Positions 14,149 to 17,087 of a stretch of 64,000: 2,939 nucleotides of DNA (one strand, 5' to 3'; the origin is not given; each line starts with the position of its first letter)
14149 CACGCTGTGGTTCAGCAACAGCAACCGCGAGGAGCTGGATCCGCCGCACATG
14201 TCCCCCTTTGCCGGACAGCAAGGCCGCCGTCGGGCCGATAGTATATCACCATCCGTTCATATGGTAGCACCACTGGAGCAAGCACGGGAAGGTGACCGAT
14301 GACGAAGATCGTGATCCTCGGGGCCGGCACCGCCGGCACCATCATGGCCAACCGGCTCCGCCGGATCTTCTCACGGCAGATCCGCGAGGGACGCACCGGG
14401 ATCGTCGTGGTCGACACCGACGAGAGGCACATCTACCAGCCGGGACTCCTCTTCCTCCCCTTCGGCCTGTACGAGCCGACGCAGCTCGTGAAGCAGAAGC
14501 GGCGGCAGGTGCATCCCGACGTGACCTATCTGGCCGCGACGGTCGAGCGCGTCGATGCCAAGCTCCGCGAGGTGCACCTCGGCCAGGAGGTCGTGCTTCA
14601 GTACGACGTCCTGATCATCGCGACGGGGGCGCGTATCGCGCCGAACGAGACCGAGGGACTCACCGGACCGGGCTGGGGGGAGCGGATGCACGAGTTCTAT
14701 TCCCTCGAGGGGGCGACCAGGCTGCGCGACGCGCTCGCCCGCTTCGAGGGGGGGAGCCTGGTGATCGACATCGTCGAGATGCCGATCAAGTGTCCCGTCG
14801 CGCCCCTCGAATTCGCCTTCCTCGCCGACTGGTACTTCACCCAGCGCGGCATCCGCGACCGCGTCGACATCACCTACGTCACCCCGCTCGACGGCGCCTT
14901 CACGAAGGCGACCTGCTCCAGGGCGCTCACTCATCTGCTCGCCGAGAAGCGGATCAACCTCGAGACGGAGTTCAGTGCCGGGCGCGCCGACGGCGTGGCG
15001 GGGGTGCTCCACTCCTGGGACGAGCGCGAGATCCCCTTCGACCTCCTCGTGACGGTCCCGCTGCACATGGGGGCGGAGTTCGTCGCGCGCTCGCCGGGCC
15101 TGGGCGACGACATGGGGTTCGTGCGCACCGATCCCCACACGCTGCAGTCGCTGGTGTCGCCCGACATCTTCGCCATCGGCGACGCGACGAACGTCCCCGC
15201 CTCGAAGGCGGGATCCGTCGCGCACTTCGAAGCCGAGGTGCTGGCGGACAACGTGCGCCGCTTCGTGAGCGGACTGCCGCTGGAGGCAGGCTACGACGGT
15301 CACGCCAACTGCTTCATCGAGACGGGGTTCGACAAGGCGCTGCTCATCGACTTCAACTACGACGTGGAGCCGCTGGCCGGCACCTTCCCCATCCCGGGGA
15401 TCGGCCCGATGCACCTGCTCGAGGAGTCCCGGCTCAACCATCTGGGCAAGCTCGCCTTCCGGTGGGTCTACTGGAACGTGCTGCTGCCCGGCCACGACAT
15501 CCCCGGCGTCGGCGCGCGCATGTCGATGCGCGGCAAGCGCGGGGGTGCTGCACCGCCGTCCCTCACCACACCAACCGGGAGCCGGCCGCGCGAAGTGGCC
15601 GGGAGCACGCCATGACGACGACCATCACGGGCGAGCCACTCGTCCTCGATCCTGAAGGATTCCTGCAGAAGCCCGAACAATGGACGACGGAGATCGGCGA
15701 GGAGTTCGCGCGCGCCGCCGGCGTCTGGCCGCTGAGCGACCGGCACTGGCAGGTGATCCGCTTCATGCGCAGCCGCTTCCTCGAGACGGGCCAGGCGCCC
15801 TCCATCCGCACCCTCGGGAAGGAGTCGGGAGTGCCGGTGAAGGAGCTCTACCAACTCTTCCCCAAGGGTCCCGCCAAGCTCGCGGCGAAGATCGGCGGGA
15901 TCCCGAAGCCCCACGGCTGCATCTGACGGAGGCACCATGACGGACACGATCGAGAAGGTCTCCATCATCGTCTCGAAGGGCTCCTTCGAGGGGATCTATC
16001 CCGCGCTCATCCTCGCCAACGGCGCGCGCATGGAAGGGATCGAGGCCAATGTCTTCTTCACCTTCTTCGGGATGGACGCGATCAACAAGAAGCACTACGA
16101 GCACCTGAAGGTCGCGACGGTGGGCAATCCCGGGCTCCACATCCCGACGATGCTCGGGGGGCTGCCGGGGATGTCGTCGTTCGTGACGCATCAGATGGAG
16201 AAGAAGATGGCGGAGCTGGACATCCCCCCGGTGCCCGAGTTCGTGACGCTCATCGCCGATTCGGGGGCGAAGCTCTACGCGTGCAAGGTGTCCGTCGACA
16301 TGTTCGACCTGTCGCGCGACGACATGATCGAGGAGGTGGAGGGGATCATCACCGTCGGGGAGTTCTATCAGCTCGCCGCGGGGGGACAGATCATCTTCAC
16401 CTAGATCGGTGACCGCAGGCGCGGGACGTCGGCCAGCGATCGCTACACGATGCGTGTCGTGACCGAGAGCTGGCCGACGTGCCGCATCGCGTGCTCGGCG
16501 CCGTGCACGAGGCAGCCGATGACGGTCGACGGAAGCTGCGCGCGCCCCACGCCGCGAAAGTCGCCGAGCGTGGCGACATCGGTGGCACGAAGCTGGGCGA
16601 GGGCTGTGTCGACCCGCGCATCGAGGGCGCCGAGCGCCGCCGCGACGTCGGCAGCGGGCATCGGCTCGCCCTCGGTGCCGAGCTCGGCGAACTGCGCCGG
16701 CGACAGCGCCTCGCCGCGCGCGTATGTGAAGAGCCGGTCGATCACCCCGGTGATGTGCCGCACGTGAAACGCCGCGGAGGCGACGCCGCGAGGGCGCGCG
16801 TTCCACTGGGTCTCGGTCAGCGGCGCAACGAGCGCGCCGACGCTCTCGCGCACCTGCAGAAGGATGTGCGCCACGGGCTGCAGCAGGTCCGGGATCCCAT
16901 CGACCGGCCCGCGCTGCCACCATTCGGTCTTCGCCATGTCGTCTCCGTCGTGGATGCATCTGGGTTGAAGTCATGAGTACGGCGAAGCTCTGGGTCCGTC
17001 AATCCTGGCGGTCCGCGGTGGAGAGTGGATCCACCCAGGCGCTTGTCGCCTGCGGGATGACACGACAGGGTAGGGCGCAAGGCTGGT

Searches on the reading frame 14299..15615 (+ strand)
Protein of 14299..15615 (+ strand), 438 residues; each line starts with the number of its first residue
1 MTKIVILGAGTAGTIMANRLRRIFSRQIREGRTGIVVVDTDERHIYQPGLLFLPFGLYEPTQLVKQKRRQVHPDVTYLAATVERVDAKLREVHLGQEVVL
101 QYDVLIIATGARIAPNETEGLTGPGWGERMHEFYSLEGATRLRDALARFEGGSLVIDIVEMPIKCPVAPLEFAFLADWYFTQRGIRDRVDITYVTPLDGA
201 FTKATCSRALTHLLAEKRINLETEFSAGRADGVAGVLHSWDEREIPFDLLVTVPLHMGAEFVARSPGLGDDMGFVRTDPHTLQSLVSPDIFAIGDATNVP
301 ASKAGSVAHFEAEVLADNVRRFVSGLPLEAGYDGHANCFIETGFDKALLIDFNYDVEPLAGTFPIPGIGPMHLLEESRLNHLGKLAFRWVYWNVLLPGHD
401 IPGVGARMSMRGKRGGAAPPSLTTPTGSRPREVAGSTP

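Call 46: search_protein_families(library=pfam, proteins=[window:14299-15615:+], max_evalue=0.0001)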
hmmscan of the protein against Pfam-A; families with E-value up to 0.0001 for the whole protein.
window:14299-15615:+ (438 aa): 1 family
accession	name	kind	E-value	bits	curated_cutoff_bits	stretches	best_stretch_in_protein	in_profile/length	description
PF07992.20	Pyr_redox_2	-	1.6e-13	51.2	26.1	1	3-143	2-137/291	Pyridine nucleotide-disulphide oxidoreductase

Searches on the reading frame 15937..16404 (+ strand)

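Call 46: search_protein_families(library=pfam, proteins=[window:15937-16404:+], max_evalue=0.0001)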
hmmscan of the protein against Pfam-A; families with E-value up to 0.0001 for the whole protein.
window:15937-16404:+ (155 aa): 2 families
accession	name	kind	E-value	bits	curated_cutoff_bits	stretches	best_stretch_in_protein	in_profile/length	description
PF13686.11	DrsE_2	-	5.2e-30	104.9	25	1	6-151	3-152/156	DsrE/DsrF/DrsH-like family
PF02635.20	DsrE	-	6e-05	23.6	22.7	0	7-147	2-107/116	DsrE/DsrF-like family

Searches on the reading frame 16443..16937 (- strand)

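Call 46: search_protein_families(library=pfam, proteins=[window:16443-16937:-], max_evalue=0.0001)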
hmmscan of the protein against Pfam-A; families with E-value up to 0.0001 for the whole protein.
window:16443-16937:- (164 aa): 2 families
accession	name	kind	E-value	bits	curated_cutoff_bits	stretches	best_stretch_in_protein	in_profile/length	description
PF12867.12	DinB_2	-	7.4e-18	65.7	24.8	1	27-157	3-128/128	DinB superfamily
PF04978.18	MST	-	1.6e-05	25.9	27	1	24-158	4-141/149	Mycothiol-S-transferase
